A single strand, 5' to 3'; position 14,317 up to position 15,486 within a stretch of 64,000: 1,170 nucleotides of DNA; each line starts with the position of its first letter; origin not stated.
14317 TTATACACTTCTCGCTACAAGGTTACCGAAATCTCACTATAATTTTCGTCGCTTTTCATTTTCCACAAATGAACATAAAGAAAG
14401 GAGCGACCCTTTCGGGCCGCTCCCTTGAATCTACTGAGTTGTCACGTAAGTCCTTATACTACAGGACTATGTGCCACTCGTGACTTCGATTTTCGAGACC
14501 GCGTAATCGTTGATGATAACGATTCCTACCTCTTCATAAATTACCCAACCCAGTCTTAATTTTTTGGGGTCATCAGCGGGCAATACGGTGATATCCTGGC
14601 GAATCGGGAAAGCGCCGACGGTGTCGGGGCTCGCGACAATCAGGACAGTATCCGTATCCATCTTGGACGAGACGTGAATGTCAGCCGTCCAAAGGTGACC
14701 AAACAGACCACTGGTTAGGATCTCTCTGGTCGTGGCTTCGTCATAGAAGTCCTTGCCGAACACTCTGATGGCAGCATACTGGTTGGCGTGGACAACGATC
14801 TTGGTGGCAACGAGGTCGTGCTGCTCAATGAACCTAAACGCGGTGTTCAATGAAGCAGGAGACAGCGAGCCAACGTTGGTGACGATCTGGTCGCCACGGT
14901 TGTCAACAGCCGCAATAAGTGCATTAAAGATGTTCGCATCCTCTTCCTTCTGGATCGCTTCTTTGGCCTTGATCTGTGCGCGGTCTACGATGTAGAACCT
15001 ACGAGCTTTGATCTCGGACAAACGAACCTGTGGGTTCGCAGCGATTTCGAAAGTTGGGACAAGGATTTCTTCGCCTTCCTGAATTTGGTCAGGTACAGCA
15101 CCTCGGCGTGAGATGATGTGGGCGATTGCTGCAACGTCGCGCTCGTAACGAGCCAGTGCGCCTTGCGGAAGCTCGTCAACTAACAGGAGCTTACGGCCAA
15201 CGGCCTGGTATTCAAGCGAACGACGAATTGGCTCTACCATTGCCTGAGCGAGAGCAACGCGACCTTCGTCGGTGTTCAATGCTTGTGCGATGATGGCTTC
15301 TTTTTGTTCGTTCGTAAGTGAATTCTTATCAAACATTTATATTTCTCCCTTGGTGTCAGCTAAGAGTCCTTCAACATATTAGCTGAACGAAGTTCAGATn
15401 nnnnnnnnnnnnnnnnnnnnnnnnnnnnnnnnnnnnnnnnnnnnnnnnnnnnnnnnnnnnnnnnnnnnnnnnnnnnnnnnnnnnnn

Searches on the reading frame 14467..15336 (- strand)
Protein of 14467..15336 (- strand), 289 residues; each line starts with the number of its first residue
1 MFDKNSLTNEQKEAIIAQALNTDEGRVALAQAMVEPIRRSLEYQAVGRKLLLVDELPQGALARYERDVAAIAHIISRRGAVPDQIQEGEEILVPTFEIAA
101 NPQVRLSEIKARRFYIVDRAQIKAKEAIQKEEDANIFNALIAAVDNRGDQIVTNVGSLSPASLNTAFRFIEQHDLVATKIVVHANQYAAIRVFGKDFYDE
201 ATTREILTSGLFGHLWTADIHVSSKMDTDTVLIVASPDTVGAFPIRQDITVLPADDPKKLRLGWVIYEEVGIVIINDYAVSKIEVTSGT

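Call 9: search_protein_families(library=pfam, proteins=[window:14467-15336:-], max_evalue=0.01)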
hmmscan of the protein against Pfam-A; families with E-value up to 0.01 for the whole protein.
window:14467-15336:- (289 aa): 0 families

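Call 10: search_protein_families(library=phrogs, proteins=[window:14467-15336:-], max_evalue=0.01)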
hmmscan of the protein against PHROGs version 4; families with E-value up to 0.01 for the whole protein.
window:14467-15336:- (289 aa): 3 families
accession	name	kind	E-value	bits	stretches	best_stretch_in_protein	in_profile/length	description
phrog_2522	-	head and packaging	4.1e-67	227.6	1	6-283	37-315/318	major head protein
phrog_16565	-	unknown function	8.9e-05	22.9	1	13-221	33-240/312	-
phrog_544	-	head and packaging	0.0013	19.2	1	117-287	105-275/282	major head protein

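Call 11: search_dna_similar(query=window:14467-15336:-, collection=phages, mode=protein, max_rows=30)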
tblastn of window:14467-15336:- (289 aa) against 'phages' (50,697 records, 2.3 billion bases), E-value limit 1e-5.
Records with a match: 233; places in all: 233; records where one place covers at least 80% of the query: 233.
Best place of each record, by identity: <60% 233.
By first word of the organism name: Mycobacterium 210; Gordonia 9; Rhodococcus 4; Bacillus 2; Ralstonia 2; uncultured 1; Tunturiibacter 1; Virus 1; Mycolicibacterium 1; Eggerthella 1; and 1 more.
By host as written in the record: Mycobacterium smegmatis mc2 155 160; Mycobacterium smegmatis mc#155 26; - 8; Mycobacterium sp. 7; Gordonia terrae 3612 6; Mycobacterium smegmatis mc2155 4; Mycobacterium smegmatius mc2 155 3; Gordonia terrae CAG3 3; and 11 more.
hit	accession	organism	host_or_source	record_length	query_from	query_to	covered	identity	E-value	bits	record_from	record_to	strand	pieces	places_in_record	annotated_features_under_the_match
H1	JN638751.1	Bacillus phage G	Bacillus megaterium str. ATCC 43725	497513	5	285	97%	54.1%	2e-95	313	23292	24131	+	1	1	27: gp27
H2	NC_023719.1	Bacillus phage G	Bacillus megaterium str. ATCC 43725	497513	5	285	97%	54.1%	2e-95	313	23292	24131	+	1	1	27: major head protein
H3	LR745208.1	uncultured phage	metagenomic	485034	5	286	98%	34.3%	1e-50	184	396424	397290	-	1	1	record has no annotation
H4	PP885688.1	Tunturiibacter phage Tunturi_5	Tunturiibacter psychrotolerans X4BP1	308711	6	286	97%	31.3%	8e-35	138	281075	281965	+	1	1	major head protein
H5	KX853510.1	Virus Rctr197k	enrichment culture DAMO/AAA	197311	3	282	97%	27.1%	5e-18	90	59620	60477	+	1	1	hypothetical protein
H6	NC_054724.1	Rhodococcus phage Finch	Rhodococcus erythropolis RIA 643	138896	6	276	94%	27.7%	5e-17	87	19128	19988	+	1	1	19: major head protein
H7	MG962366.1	Rhodococcus phage Finch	Rhodococcus erythropolis RIA 643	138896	6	276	94%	27.7%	5e-17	87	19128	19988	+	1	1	19: major capsid protein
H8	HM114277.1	Rhodococcus phage E3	Rhodococcus equi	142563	7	280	95%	26.7%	3e-16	85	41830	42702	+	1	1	gp79: major capsid protein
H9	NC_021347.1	Rhodococcus phage E3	Rhodococcus equi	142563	7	280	95%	26.7%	3e-16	85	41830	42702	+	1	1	gp79: major head protein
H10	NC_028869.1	Mycobacterium phage HyRo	Mycobacterium smegmatis mc2 155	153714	7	276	93%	27.1%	1e-17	89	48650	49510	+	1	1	major head protein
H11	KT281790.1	Mycobacterium phage HyRo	Mycobacterium smegmatis mc2 155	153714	7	276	93%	27.1%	1e-17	89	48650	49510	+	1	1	major capsid protein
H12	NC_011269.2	Mycobacterium phage ScottMcG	-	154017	7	276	93%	27.1%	1e-17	89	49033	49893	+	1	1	96: major head protein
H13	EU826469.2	Mycobacterium phage ScottMcG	Mycobacterium sp.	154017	7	276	93%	27.1%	1e-17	89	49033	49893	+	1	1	96: hypothetical protein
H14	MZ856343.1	Mycobacterium phage EasyJones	Mycobacterium smegmatis mc#155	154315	7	276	93%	27.1%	1e-17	89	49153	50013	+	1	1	102: major capsid protein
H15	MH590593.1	Mycobacterium phage Rabinovish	Mycobacterium smegmatis mc2 155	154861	7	276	93%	27.1%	1e-17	89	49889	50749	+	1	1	96: major capsid protein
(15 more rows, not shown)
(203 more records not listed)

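Call 15: find_related_loci(query=window:14467-15336:-, collection=viral_contigs, flank=10000)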
Query window:14467-15336:- (289 aa) in viral_contigs; peptide patterns used: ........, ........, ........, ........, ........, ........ (x = any residue, [..] = any of these).
126 stretches matched a pattern; 115 encode a relative of the query (tblastn E <= 1e-3); the best 80 are kept; 80 distinct loci.
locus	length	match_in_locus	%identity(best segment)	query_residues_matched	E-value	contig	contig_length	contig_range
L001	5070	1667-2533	95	1-289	0e+0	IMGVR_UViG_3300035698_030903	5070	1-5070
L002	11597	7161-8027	94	1-289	0e+0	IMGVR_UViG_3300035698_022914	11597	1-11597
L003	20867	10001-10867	93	1-289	0e+0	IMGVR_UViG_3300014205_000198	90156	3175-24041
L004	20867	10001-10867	93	1-289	0e+0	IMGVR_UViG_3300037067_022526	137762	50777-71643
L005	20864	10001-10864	85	2-289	3e-169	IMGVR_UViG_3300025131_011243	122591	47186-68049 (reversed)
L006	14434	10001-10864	84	2-289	1e-168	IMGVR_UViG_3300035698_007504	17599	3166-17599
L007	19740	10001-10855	85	2-286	3e-168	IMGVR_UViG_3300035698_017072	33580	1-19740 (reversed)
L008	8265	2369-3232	84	2-289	4e-168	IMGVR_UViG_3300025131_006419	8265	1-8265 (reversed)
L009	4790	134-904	96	33-289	7e-171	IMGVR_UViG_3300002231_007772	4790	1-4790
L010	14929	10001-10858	87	4-289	9e-167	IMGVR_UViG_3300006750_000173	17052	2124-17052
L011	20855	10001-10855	87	4-288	3e-166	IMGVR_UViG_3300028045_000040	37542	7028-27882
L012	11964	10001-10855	87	4-288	5e-166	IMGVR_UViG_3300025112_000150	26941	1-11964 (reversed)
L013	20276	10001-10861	86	4-289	8e-166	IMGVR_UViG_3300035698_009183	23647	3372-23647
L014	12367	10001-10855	87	4-288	5e-166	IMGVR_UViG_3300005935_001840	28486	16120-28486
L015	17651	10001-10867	83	1-289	1e-164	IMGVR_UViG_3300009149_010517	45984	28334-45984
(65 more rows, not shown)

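Call 16: find_encoding_contigs(protein=window:14467-15336:-, flank=10000)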
Protein window:14467-15336:- (289 aa): 1 contig read that carries it; 1 place shown.
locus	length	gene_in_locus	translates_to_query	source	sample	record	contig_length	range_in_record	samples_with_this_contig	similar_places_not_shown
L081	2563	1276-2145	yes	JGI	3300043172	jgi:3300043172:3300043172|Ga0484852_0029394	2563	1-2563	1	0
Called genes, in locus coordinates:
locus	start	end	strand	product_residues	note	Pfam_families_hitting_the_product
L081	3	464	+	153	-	?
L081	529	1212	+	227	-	-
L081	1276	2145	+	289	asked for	-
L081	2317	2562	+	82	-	?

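Call 35: search_solved_structures(query=window:14467-15336:-, max_evalue=1, show_alignments=2)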
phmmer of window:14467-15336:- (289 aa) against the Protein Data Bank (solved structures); distinct sequences matched with E-value up to 1: 1.
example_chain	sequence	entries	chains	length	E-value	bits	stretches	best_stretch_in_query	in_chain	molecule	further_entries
6wkk_A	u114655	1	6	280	4.4e-96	324.5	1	6-283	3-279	Gp27 major capsid protein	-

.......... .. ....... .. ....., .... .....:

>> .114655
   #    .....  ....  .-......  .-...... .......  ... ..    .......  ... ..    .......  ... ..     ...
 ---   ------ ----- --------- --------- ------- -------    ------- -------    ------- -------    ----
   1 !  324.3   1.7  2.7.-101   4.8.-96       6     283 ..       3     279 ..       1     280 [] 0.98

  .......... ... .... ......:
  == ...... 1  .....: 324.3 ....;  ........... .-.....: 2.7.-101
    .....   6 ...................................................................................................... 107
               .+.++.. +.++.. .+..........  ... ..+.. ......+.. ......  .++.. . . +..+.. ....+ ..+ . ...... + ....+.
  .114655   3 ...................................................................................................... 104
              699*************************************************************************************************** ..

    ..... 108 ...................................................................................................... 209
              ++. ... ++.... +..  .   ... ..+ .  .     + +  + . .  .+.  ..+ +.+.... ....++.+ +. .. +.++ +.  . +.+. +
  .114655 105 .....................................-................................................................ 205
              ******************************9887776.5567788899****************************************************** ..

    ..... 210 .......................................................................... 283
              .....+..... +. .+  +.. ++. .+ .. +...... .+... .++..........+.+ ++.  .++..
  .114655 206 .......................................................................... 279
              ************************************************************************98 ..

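Call 51: get_annotated_region(hit=H2, flank=12000)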
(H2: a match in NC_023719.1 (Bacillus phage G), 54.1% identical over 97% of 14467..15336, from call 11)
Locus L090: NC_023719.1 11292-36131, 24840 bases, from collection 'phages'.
description: Bacillus phage G, complete genome.
organism: Bacillus phage G (NCBI taxid 2884420)
taxonomy: Viruses; Duplodnaviria; Heunggongvirae; Uroviricota; Caudoviricetes; Donellivirus; Donellivirus gee
host: Bacillus megaterium str. ATCC 43725; source: soil; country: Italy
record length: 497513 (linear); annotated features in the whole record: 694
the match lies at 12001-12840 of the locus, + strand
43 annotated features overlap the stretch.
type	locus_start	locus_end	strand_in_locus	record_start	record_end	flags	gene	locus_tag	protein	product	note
CDS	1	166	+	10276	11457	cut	11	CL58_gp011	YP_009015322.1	gp11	-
CDS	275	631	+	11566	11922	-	12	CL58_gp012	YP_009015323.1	gp12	-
CDS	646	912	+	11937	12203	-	13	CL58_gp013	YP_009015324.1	gp13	-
CDS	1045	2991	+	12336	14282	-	14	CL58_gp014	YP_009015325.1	portal protein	portal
CDS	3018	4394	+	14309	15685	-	15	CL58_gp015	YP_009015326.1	gp15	-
CDS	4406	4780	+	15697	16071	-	16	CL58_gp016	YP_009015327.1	gp16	-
CDS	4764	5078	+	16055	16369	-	17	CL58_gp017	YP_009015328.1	gp17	-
CDS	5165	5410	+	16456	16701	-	18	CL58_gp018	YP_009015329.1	gp18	-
CDS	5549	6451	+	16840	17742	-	19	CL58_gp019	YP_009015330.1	gp19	-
CDS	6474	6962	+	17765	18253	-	20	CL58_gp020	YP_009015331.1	gp20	-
CDS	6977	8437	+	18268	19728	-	21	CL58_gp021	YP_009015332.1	gp21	-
CDS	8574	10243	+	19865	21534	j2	23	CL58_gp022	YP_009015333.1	endolysin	-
CDS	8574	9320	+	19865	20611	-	22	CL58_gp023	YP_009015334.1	endolysin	-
CDS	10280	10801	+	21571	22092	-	24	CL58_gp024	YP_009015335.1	gp24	-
CDS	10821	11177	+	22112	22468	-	25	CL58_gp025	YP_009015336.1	gp25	-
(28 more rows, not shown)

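Call 70: find_homologous_proteins(query=window:14467-15336:-, max_evalue=1e-20)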
Query window:14467-15336:- (289 aa): 1192 proteins with E <= 1e-20 among 3418 candidates; the best 120 are listed.
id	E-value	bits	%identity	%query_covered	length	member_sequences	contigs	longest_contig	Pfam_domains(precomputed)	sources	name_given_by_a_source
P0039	2.4e-174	596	96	100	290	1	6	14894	-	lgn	-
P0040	4.8e-174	595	94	100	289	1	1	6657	-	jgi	-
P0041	7.5e-174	594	95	100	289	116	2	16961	-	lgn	-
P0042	2.3e-173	593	95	100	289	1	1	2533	-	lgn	-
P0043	4.0e-173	592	94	100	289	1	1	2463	-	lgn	-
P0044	5.3e-173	591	94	100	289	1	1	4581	-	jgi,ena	-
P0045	5.8e-173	591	94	100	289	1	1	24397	PF25209.3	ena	-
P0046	8.7e-173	591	93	100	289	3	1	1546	-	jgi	-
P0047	6.6e-171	585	92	100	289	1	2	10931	-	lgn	-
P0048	6.7e-171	585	93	100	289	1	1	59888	-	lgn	-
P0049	6.7e-171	585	93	100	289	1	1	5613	-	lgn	-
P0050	8.7e-171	584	92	100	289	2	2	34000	-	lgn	-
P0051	1.4e-170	583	93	100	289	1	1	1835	-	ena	-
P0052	1.8e-170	583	93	100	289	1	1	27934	-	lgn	-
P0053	7.3e-170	581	93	100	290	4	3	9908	-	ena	-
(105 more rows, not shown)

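Call 71: find_encoding_contigs(protein=P0039, flank=10000, max_places=4)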
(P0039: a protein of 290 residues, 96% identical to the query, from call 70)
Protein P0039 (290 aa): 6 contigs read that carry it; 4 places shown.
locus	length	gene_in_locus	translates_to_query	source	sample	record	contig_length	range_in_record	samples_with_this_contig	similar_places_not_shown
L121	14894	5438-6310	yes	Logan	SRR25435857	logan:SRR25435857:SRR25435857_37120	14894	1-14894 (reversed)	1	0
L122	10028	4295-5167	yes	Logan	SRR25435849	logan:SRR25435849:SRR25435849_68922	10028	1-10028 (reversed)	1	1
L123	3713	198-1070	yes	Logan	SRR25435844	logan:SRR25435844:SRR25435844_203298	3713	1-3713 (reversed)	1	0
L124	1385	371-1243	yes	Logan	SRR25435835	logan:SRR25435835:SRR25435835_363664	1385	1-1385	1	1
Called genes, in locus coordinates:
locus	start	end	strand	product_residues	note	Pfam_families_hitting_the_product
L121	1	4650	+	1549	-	?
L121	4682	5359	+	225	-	-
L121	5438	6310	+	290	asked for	-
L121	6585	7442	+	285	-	PF13392:HNH_3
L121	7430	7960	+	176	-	PF23474:Acb1 (weak), PF13563:2_5_RNA_ligase2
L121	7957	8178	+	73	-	-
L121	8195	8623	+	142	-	-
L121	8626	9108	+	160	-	-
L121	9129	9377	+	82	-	-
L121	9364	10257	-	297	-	PF25084:LbH_EIF2B, PF25087:GMPPB_C, PF00132:Hexapep, PF24894:Hexapep_GlmU (faint), PF25084:LbH_EIF2B (weak), PF25087:GMPPB_C (weak), PF00132:Hexapep (weak)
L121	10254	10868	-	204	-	PF02585:PIG-L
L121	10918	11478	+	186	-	-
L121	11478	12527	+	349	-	PF01391:Collagen (faint)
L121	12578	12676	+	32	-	-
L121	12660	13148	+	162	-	-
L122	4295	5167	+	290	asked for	-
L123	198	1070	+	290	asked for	-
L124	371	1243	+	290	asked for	-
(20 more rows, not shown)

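Call 72: find_encoding_contigs(protein=P0048, flank=10000, max_places=2)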
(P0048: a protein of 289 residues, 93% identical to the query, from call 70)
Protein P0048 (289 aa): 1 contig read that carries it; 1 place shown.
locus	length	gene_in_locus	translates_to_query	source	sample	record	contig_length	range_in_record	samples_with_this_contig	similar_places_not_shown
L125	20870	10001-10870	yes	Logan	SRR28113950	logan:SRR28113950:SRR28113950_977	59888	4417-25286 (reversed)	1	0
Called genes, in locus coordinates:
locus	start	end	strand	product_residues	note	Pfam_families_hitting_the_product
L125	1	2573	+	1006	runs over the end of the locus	-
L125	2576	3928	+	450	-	-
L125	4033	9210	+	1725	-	-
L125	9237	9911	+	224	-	-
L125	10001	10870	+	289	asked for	-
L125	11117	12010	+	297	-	-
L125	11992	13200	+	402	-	PF01555:N6_N4_Mtase (weak)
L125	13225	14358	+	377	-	-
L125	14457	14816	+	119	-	-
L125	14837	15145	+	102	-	-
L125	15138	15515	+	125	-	-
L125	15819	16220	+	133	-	-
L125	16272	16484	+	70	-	-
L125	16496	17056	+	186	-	-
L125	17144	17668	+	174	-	-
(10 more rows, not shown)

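Call 88: predict_structure(alignment_id=A3)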
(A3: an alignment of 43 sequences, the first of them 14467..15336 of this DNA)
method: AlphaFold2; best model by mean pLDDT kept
length: 289 residues; sequences in the alignment: 43
mean_pLDDT: 42.8   pTM: 0.31
mean pLDDT of the five models: 42.8, 42.3, 42.1, 40.9, 39.9
residues with pLDDT >= 90: 0; 70-90: 17; 50-70: 79; < 50: 193
segments of 3 or more residues with pLDDT < 50: 1-3, 35-122, 173-223, 236-278, 287-289
pLDDT, mean of each block of 10 residues (from residue 1): 63 73 70 50 32 28 30 27 31 34 40 35 50 59 59 51 55 42 36 34 27 34 52 45 32 29 26 44 52
secondary structure, 60 per line:
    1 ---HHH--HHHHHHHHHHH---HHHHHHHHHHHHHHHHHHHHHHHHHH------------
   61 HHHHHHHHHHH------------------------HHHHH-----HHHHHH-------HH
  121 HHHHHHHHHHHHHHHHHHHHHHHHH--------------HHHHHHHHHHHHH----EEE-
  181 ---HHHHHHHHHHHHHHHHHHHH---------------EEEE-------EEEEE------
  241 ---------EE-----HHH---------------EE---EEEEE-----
elements in order: H9-19 H23-48 H61-71 H96-100 H106-111 H119-145 H160-172 E177-179 H184-203 E219-222 E230-234 E280-284

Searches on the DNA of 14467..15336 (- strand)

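Call 63: search_rna_families(source=L019, start=8700, end=10100, threshold=evalue, max_evalue=1)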
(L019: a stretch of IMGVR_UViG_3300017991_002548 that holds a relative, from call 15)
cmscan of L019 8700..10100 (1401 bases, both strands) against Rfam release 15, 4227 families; matches with E-value up to 1: 2.
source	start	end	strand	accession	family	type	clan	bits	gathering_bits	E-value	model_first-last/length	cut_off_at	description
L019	9771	9951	+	RF00028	Intron_gpI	Intron;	-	31.8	50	6.1e-06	1-253/253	no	Group I catalytic intron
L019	9070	9158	+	RF01427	snoR127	Gene; snRNA; snoRNA; CD-box;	-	21.2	37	0.36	1-139/139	no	small nucleolar RNA snoR127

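Call 64: search_rna_families(source=L064, start=8700, end=10100, threshold=evalue, max_evalue=1)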
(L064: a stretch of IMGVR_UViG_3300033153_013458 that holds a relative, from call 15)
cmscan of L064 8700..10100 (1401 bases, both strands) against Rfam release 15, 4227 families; matches with E-value up to 1: 1.
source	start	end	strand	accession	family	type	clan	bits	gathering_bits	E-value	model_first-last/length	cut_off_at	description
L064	9954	10009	+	RF01138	sR23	Gene; snRNA; snoRNA; CD-box;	-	17.5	45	0.13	1-54/54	no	Small nucleolar RNA sR23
